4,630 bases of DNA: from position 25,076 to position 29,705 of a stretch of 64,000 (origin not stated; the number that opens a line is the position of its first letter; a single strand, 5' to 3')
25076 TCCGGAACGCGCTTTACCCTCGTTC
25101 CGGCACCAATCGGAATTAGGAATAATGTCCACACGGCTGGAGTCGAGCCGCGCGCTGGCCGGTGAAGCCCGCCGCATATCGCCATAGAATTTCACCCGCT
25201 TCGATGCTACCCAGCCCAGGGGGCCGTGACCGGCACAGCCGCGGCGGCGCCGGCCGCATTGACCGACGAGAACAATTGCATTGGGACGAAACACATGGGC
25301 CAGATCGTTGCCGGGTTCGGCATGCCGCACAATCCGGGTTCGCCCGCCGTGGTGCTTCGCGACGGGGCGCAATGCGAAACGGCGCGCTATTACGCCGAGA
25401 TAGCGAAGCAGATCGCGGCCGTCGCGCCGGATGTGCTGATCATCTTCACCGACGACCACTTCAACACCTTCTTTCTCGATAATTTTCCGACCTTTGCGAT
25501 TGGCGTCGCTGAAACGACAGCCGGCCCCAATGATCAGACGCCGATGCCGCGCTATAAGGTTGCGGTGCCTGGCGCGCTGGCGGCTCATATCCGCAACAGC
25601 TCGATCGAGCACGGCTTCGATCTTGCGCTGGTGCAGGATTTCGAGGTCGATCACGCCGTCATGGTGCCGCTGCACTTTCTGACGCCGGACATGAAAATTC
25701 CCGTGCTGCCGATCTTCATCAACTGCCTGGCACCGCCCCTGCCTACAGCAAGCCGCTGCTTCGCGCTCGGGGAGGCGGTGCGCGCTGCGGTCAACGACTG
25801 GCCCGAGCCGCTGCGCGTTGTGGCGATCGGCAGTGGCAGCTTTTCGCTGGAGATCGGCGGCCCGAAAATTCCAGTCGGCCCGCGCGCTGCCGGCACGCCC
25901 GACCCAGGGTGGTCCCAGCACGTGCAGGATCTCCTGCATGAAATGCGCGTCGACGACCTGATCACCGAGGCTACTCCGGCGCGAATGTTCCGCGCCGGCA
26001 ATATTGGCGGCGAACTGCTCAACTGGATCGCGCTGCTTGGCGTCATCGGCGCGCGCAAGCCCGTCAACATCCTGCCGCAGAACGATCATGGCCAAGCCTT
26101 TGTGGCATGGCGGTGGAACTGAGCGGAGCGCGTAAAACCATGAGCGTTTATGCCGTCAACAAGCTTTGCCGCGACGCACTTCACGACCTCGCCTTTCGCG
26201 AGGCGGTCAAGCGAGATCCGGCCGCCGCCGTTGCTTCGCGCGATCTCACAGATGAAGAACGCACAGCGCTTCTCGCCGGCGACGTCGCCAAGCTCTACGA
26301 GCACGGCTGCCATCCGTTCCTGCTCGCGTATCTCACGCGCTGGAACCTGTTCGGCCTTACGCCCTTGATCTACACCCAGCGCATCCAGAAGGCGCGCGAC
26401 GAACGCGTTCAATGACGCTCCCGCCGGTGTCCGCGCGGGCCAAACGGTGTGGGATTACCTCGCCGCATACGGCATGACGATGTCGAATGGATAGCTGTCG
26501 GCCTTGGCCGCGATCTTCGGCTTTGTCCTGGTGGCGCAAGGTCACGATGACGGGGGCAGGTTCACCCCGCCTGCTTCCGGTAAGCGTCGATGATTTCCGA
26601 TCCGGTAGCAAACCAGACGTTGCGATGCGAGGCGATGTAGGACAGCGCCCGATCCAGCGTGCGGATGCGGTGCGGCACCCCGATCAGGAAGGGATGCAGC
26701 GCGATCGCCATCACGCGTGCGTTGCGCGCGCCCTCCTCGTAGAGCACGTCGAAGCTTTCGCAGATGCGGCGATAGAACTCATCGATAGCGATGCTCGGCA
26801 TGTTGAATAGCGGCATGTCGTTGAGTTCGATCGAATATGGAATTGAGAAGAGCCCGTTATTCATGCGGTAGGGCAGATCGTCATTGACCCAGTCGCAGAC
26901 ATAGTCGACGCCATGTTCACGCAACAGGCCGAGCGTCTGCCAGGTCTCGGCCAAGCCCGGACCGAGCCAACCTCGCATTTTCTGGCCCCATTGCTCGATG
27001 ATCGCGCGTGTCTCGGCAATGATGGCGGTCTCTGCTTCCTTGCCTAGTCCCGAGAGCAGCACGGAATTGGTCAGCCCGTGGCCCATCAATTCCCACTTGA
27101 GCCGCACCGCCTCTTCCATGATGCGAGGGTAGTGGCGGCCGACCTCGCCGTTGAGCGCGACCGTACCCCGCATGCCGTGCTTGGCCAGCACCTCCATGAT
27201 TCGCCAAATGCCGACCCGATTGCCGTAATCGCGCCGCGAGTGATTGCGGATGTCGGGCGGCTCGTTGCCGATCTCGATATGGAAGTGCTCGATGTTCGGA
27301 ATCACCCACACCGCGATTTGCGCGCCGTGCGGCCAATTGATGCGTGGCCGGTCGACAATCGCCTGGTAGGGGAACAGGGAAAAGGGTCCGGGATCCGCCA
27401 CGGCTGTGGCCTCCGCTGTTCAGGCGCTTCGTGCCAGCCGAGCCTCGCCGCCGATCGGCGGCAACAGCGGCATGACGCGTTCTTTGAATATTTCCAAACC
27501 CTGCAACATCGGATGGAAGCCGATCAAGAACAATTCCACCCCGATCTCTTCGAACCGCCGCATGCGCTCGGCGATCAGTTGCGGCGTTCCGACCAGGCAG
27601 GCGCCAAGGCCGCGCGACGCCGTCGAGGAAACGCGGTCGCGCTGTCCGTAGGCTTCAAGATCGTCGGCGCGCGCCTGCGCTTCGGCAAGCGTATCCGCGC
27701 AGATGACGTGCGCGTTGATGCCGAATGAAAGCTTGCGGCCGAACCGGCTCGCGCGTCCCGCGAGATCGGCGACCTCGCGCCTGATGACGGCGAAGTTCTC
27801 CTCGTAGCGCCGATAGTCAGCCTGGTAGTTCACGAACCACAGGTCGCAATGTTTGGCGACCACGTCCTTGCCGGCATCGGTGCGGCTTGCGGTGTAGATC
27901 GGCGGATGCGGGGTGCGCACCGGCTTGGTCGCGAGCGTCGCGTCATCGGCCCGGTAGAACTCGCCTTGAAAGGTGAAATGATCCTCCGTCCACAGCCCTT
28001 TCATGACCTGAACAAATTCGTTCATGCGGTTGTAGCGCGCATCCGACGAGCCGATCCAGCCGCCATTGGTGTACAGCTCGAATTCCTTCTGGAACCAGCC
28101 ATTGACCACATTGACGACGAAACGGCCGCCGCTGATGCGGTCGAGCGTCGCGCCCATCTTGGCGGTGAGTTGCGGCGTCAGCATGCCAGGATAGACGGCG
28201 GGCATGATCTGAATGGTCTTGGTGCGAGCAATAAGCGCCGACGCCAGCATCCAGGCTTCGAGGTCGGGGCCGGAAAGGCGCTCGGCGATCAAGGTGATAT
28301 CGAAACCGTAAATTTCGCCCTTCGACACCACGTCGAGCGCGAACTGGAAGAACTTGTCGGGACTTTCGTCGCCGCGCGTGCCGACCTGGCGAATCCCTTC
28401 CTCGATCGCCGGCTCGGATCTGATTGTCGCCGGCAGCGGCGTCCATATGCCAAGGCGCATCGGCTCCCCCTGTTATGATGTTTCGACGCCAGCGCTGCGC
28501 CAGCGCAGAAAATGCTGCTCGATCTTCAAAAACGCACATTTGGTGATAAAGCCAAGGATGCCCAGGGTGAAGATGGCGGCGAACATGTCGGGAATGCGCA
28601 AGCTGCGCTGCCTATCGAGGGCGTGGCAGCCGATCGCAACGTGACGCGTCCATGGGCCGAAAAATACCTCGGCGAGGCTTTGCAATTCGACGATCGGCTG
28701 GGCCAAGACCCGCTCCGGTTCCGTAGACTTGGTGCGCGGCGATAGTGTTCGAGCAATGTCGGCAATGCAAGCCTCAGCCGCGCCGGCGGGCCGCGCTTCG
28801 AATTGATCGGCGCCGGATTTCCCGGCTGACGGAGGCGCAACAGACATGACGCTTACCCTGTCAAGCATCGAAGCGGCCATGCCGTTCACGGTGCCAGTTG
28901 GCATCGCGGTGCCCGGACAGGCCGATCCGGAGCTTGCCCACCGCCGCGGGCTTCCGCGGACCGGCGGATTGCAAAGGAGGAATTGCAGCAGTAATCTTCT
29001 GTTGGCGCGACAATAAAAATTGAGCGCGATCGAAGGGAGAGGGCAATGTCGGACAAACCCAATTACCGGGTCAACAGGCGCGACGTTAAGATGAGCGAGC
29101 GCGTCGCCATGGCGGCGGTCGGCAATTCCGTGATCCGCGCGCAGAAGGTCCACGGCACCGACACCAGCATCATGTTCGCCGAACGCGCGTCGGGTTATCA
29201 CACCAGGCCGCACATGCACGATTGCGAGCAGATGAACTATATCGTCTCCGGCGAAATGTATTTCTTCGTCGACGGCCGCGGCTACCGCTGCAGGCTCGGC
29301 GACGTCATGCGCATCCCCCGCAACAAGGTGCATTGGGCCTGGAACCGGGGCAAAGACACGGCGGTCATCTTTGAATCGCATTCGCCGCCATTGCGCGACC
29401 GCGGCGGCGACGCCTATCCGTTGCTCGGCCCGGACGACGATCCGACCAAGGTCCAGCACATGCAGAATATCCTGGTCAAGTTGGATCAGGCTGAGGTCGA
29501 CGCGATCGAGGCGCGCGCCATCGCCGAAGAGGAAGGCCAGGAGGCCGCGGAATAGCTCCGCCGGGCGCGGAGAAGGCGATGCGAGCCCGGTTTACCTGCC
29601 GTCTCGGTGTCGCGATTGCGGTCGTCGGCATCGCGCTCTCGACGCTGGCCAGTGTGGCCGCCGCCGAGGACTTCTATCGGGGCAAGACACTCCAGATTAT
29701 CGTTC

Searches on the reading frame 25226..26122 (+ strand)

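Call 61: search_protein_families(library=pfam, proteins=[window:25226-26122:+], max_evalue=0.0001)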
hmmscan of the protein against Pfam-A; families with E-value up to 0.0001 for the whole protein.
window:25226-26122:+ (298 aa): 1 family
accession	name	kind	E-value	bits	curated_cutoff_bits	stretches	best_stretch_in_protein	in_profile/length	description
PF02900.23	LigB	-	2.2e-40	138.9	26.3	1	33-277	5-247/269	Catalytic LigB subunit of aromatic ring-opening dioxygenase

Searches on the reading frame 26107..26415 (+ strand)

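Call 78: search_protein_families(library=pfam, proteins=[window:26107-26415:+], max_evalue=0.001)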
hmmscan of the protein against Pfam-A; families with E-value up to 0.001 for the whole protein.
window:26107-26415:+ (102 aa): 1 family
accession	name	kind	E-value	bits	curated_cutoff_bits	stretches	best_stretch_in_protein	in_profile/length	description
PF07746.16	LigA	-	9.3e-09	35.7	25.3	1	18-77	2-60/87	Aromatic-ring-opening dioxygenase LigAB, LigA subunit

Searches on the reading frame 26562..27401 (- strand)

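Call 78: search_protein_families(library=pfam, proteins=[window:26562-27401:-], max_evalue=0.001)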
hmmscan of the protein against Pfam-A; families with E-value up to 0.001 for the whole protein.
window:26562-27401:- (279 aa): 1 family
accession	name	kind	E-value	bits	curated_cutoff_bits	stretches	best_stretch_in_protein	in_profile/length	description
PF01522.26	Polysacc_deac_1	-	1.2e-06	29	23.1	1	58-168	14-124/124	Polysaccharide deacetylase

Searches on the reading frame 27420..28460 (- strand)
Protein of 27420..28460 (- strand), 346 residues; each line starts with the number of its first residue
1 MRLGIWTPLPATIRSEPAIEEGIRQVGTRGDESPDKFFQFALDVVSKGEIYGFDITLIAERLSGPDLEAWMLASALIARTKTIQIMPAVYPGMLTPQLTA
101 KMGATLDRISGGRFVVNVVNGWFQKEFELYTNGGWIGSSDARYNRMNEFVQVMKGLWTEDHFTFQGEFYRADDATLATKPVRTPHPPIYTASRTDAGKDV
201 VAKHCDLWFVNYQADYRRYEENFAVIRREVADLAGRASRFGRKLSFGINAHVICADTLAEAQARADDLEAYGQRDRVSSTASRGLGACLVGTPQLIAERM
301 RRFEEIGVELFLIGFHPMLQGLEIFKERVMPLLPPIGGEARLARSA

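Call 61: search_protein_families(library=pfam, proteins=[window:27420-28460:-], max_evalue=0.0001)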
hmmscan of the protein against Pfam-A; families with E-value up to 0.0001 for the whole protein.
window:27420-28460:- (346 aa): 1 family
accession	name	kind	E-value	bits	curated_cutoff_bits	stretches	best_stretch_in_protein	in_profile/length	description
PF00296.26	Bac_luciferase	-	7.5e-57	193.5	27.9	1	38-309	22-313/314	Luciferase-like monooxygenase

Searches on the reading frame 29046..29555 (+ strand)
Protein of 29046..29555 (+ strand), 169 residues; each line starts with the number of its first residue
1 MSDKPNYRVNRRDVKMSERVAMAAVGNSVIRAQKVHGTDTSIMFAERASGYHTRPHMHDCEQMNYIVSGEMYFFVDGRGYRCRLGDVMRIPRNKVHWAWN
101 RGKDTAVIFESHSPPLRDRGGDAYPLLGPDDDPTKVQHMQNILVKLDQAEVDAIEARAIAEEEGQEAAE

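Call 78: search_protein_families(library=pfam, proteins=[window:29046-29555:+], max_evalue=0.001)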
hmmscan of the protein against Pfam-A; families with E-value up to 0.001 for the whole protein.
window:29046-29555:+ (169 aa): 4 families
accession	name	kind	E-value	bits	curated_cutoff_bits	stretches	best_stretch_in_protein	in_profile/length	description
PF07883.17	Cupin_2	-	1.1e-10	41.4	27.2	1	50-109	8-67/70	Cupin domain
PF02311.25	AraC_binding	-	1.2e-07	31.9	21.1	1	45-102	8-65/135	AraC-like ligand binding domain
PF00190.28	Cupin_1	-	1.2e-05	25.4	22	1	53-110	46-111/151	Cupin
PF03079.20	ARD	-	0.00047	20.8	27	1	17-97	49-134/157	ARD/ARD' family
